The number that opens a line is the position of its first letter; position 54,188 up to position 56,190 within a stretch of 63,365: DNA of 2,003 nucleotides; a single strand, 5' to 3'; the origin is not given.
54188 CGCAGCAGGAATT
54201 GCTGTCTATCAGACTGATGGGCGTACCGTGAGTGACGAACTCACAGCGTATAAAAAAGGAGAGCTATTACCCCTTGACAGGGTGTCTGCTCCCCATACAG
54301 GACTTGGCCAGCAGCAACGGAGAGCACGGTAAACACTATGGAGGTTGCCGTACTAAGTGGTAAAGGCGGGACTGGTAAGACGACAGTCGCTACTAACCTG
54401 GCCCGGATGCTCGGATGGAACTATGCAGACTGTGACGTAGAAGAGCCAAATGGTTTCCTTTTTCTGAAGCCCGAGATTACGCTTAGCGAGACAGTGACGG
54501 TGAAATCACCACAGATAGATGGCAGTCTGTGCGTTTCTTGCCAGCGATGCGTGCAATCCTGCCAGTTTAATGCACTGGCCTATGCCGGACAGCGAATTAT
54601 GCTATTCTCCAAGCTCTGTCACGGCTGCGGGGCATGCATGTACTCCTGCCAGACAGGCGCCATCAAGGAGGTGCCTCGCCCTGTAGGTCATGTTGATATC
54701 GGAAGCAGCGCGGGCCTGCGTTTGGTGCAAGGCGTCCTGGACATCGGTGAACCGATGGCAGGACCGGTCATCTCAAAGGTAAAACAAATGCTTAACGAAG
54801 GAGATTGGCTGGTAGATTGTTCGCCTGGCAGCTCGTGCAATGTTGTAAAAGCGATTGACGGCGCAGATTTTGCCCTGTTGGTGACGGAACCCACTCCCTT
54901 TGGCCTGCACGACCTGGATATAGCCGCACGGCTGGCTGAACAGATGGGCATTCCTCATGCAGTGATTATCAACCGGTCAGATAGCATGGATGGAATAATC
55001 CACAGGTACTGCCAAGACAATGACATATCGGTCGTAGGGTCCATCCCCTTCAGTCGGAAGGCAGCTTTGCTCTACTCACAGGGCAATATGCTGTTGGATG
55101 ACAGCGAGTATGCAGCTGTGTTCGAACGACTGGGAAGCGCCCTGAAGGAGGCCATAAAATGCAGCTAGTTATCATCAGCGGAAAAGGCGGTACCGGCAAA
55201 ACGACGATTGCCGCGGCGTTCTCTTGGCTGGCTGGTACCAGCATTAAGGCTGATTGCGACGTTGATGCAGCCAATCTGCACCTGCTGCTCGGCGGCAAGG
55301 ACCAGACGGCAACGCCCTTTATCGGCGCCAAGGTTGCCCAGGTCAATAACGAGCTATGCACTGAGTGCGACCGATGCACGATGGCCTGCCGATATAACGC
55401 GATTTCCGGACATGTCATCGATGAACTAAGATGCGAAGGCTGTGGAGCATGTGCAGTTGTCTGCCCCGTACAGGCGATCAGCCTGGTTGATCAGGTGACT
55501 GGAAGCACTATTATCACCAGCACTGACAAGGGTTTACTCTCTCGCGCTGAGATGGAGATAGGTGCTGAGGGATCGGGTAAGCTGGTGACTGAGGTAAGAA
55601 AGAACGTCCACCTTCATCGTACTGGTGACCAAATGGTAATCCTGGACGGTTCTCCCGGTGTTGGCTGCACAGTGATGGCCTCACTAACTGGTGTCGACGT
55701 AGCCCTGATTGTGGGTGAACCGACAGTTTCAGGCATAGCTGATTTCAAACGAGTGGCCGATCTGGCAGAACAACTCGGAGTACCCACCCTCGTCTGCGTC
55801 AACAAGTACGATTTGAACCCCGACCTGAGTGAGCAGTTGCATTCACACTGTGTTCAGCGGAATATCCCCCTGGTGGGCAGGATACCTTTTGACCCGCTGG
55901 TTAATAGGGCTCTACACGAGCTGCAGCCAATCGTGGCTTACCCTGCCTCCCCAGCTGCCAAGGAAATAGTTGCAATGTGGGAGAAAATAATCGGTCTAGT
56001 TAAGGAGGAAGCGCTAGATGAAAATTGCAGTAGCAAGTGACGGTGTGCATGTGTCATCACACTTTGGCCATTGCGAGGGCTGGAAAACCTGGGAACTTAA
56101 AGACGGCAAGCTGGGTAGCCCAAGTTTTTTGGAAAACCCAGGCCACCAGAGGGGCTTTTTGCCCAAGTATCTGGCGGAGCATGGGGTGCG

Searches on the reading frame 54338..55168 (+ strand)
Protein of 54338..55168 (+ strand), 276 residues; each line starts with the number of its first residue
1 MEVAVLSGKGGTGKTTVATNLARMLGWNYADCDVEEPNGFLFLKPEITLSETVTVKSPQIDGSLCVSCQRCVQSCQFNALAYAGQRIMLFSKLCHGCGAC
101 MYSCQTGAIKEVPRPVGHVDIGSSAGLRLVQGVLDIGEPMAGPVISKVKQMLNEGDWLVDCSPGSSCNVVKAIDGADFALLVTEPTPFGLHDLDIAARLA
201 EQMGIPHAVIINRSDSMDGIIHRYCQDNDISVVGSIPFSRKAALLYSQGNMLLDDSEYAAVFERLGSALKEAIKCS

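Call 77: search_protein_families(library=pfam, proteins=[window:54338-55168:+], max_evalue=0.00001)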
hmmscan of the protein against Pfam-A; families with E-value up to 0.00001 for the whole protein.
window:54338-55168:+ (276 aa): 7 families
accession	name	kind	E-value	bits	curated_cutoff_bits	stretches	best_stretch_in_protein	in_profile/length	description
PF00037.32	Fer4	-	1.5e-11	44.1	21.1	0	93-110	7-24/24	4Fe-4S binding domain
PF10609.15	ParA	-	8.1e-09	35.7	27.1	0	3-25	6-28/246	NUBPL iron-transfer P-loop NTPase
PF01656.29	CbiA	-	2.2e-08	34.6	25.4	1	3-249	1-122/125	CobQ/CobB/MinD/ParA nucleotide binding domain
PF12838.12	Fer4_7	-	3e-08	34.4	27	0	37-79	13-52/52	4Fe-4S dicluster domain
PF14697.11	Fer4_21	-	1.2e-06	29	35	1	59-109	2-57/59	4Fe-4S dicluster domain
PF13187.11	Fer4_9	-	1.2e-06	28.9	27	1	65-109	2-52/52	4Fe-4S dicluster domain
PF12837.12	Fer4_6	-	5.9e-06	26.4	25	0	58-80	2-24/24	4Fe-4S binding domain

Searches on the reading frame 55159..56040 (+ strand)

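Call 77: search_protein_families(library=pfam, proteins=[window:55159-56040:+], max_evalue=0.00001)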
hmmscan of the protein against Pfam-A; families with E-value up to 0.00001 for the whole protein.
window:55159-56040:+ (293 aa): 9 families
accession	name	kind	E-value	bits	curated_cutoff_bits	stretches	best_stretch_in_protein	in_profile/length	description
PF00037.32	Fer4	-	4.6e-14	52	21.1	1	86-108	2-24/24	4Fe-4S binding domain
PF01656.29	CbiA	-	9.1e-11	42.2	25.4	1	3-257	1-124/125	CobQ/CobB/MinD/ParA nucleotide binding domain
PF12837.12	Fer4_6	-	2.1e-10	40.5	25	0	86-107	3-24/24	4Fe-4S binding domain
PF12838.12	Fer4_7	-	4.4e-10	40.3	27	0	91-112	1-22/52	4Fe-4S dicluster domain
PF13484.11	Fer4_16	-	1.4e-08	35.8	30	0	91-121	1-32/66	4Fe-4S double cluster binding domain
PF10609.15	ParA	-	2.7e-08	34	27.1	0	159-277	114-245/246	NUBPL iron-transfer P-loop NTPase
PF14697.11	Fer4_21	-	1.1e-07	32.3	35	1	60-108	1-58/59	4Fe-4S dicluster domain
PF12797.12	Fer4_2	-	6e-07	29.5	24.5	0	86-104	4-22/22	4Fe-4S binding domain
PF25160.1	LdpA_Fe-S-bd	-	7e-06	26.2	27.6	0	69-111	4-47/49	LdpA Fe-S cluster-binding domain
